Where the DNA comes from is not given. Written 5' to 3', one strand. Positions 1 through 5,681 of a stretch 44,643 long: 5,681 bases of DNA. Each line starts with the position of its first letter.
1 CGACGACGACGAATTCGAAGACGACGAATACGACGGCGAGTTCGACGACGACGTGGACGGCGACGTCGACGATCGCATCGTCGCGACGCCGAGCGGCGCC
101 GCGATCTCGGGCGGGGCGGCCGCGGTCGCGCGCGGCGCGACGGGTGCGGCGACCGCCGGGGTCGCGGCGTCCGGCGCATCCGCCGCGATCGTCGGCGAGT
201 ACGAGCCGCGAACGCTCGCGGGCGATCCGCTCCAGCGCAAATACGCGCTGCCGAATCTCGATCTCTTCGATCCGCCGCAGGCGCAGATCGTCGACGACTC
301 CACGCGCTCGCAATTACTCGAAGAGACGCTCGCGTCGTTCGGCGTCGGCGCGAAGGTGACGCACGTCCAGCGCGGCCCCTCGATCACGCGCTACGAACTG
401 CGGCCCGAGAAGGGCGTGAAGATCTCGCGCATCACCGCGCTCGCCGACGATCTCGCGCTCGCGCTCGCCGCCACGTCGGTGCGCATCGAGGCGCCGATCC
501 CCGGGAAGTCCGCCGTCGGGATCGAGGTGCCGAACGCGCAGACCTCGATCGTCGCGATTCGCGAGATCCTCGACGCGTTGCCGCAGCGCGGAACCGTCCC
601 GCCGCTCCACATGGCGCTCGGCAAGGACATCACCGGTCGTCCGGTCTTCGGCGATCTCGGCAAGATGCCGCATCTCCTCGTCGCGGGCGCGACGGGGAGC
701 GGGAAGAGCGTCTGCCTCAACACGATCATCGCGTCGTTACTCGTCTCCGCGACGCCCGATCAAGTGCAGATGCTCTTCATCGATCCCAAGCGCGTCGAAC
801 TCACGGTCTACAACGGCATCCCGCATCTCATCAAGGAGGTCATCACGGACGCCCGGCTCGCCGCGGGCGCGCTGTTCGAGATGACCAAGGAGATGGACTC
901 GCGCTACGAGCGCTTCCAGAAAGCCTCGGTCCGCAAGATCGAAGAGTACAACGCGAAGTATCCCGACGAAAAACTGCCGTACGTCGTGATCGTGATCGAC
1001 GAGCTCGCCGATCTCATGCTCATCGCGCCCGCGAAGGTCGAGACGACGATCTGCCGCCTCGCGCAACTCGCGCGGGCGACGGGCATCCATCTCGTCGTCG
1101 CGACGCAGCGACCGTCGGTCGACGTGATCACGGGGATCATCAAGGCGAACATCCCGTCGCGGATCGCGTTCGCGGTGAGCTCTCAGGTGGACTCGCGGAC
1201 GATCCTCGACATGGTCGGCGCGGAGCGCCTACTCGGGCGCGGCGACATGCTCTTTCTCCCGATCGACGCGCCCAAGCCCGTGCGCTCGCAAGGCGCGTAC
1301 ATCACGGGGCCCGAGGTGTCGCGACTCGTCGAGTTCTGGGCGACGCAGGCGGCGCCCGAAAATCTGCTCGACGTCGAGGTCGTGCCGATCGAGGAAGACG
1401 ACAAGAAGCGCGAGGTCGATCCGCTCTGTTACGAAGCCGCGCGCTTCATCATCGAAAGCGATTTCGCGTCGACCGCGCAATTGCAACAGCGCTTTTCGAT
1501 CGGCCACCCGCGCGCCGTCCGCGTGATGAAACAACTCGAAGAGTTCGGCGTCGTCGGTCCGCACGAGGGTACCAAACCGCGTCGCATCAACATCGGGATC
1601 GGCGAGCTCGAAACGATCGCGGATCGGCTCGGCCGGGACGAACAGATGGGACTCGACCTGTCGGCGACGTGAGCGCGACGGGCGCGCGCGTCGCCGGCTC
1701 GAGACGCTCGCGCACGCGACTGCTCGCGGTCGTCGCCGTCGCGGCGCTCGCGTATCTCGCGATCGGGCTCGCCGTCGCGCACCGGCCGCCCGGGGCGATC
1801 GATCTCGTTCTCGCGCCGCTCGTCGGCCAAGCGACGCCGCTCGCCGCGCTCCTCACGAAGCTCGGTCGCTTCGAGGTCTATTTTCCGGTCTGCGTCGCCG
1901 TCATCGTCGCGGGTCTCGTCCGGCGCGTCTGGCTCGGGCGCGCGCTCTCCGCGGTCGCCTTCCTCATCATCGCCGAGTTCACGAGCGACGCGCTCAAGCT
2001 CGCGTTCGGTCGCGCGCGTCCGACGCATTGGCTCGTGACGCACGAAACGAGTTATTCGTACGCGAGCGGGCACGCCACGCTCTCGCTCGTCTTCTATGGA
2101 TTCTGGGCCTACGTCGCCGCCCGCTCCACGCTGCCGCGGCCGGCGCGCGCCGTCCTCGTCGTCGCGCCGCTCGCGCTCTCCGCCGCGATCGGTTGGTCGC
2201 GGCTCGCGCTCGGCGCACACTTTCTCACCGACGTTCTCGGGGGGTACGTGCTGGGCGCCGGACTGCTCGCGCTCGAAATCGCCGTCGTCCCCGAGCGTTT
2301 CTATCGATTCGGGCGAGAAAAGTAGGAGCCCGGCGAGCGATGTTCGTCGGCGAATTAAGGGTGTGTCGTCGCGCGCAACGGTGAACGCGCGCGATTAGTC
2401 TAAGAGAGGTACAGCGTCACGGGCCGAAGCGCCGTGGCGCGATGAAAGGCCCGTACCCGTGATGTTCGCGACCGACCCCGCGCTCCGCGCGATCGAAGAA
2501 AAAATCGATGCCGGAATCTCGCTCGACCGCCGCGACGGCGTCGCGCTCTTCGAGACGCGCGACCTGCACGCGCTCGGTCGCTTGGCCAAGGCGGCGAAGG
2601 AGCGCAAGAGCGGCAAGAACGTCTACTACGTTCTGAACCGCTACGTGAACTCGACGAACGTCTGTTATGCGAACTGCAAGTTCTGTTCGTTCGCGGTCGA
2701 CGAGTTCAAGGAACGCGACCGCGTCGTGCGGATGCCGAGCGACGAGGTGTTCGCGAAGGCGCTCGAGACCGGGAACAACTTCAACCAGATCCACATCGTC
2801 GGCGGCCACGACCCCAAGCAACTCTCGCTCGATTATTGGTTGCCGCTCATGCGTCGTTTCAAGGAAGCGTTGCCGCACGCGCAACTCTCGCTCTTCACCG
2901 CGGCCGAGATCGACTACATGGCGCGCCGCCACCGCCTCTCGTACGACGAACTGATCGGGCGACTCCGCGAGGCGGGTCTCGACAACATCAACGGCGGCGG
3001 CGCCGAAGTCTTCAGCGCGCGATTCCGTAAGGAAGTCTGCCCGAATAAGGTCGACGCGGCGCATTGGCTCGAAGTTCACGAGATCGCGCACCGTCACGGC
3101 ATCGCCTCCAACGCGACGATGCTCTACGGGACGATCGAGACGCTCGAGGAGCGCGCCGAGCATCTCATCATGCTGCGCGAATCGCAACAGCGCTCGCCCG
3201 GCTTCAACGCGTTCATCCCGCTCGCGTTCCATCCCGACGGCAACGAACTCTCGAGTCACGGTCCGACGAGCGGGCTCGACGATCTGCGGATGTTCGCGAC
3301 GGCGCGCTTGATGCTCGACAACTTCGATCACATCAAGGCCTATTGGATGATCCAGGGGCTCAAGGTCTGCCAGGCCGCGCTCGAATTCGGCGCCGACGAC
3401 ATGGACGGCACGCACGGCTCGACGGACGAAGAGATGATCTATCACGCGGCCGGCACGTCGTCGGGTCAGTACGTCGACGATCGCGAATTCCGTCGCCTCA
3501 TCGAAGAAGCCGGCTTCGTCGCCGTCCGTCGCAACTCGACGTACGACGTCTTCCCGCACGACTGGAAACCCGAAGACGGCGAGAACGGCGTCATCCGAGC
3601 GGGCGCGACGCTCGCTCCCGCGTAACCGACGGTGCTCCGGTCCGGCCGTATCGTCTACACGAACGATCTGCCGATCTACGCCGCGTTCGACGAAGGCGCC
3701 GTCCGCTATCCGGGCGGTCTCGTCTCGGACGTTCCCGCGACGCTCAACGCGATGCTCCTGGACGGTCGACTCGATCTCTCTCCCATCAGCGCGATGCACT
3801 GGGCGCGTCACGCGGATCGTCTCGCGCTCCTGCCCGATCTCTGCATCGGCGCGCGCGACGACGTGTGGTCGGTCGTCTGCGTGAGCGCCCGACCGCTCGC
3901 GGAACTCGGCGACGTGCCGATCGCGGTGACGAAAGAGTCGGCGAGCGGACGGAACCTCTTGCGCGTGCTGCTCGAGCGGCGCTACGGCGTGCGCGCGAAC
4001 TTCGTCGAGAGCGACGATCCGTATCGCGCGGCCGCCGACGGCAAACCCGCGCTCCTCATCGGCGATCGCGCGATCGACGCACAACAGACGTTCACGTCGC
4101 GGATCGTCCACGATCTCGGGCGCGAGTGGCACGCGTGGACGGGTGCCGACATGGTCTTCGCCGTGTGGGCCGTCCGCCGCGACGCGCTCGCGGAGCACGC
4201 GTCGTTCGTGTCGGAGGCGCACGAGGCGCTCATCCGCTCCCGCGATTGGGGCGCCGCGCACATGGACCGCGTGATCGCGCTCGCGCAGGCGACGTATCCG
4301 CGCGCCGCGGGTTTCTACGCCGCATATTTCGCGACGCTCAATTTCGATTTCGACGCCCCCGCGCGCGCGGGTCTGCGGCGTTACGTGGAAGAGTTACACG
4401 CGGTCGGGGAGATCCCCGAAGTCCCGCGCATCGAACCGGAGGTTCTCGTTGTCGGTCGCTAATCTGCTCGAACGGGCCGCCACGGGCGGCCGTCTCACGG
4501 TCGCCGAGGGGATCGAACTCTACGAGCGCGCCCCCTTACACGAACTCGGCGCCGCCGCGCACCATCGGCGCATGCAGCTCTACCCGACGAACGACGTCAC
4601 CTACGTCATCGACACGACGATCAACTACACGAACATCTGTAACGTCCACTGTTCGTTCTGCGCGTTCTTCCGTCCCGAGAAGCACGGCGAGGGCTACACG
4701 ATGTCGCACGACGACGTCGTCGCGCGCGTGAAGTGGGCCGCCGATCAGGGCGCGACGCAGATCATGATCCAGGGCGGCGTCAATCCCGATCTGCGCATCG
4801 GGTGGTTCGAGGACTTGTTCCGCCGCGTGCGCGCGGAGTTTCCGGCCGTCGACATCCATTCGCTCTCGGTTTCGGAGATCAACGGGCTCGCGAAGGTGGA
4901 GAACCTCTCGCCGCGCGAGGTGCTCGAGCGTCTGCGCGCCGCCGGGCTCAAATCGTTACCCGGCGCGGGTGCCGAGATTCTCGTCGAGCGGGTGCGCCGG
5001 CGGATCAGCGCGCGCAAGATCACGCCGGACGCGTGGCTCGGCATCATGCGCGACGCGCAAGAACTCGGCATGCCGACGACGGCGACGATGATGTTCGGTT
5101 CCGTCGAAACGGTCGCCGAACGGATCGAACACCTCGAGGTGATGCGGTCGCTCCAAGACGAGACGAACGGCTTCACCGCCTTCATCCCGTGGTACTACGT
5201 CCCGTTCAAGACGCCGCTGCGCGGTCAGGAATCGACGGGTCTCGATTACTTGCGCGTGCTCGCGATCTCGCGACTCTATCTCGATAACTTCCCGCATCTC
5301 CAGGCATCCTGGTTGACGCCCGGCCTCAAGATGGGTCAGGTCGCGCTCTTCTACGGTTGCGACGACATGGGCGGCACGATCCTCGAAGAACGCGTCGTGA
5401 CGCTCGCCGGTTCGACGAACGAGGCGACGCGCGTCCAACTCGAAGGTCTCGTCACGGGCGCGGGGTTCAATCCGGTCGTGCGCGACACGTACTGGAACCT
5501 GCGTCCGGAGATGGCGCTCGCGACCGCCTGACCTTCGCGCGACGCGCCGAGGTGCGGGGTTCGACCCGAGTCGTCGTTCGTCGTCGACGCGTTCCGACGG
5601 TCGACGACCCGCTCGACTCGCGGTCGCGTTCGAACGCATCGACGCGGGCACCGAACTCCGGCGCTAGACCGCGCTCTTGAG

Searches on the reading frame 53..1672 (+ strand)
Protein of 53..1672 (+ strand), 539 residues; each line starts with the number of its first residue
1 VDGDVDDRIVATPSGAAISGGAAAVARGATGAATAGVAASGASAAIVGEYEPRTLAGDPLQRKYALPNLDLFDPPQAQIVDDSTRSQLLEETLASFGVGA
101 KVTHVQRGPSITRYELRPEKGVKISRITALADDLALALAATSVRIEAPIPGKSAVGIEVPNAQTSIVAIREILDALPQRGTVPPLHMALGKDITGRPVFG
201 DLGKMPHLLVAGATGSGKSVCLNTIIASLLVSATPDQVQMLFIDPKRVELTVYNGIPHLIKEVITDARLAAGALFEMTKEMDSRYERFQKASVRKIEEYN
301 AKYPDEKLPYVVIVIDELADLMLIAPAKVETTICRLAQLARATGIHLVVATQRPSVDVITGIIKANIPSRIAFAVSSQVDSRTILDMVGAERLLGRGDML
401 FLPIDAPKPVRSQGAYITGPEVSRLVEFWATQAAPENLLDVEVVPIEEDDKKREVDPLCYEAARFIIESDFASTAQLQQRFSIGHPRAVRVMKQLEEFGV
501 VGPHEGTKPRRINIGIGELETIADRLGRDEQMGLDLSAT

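Call 83: search_protein_families(library=pfam, proteins=[window:53-1672:+], max_evalue=0.001)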
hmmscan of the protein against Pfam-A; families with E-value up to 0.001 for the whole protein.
window:53-1672:+ (539 aa): 7 families
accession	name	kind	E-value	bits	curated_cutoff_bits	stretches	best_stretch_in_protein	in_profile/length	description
PF01580.24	FtsK_SpoIIIE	-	2.6e-61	207.4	24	1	170-356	3-221/221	FtsK/SpoIIIE family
PF17854.6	FtsK_alpha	-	4.3e-31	107.5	22.9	1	66-161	1-101/101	FtsK alpha domain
PF09397.16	FtsK_gamma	-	7.6e-19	67.6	30.6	1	454-514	2-62/63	Ftsk gamma domain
PF12846.13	AAA_10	-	0.00014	21.4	27.5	1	198-248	14-60/362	AAA-like domain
PF13401.12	AAA_22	-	0.00028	21.6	27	1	207-352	7-123/130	AAA domain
PF13191.12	AAA_16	-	0.00073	20.5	32.6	0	203-347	22-164/167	AAA ATPase domain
PF01935.23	DUF87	-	0.001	19.7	23.2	0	205-246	21-61/220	Helicase HerA, central domain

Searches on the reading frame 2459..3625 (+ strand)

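Call 83: search_protein_families(library=pfam, proteins=[window:2459-3625:+], max_evalue=0.001)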
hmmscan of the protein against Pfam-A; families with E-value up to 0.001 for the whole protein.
window:2459-3625:+ (388 aa): 2 families
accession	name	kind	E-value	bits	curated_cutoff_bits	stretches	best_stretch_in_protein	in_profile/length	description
PF19288.4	CofH_C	-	1.7e-14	54.2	27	1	247-364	2-118/125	CofH/MqnC C-terminal region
PF04055.27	Radical_SAM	-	6.5e-14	52.9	29.5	1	63-236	1-163/166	Radical SAM superfamily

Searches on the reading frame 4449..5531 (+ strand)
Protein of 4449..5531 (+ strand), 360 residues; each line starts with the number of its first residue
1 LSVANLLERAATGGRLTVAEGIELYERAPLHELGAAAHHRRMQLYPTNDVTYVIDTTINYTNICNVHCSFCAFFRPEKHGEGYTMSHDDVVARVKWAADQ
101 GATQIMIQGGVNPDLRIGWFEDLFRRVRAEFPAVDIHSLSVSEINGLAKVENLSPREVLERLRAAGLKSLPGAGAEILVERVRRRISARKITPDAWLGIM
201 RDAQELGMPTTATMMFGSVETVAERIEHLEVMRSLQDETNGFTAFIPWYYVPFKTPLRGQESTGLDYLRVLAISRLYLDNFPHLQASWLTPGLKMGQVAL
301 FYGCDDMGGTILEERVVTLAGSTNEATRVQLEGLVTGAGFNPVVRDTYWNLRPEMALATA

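Call 83: search_protein_families(library=pfam, proteins=[window:4449-5531:+], max_evalue=0.001)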
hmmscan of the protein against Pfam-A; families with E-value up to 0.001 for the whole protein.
window:4449-5531:+ (360 aa): 2 families
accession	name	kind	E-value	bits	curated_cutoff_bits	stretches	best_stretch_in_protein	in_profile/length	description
PF19288.4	CofH_C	-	5e-24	85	27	1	240-353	2-120/125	CofH/MqnC C-terminal region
PF04055.27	Radical_SAM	-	2.6e-23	83.4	29.5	1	58-230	1-164/166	Radical SAM superfamily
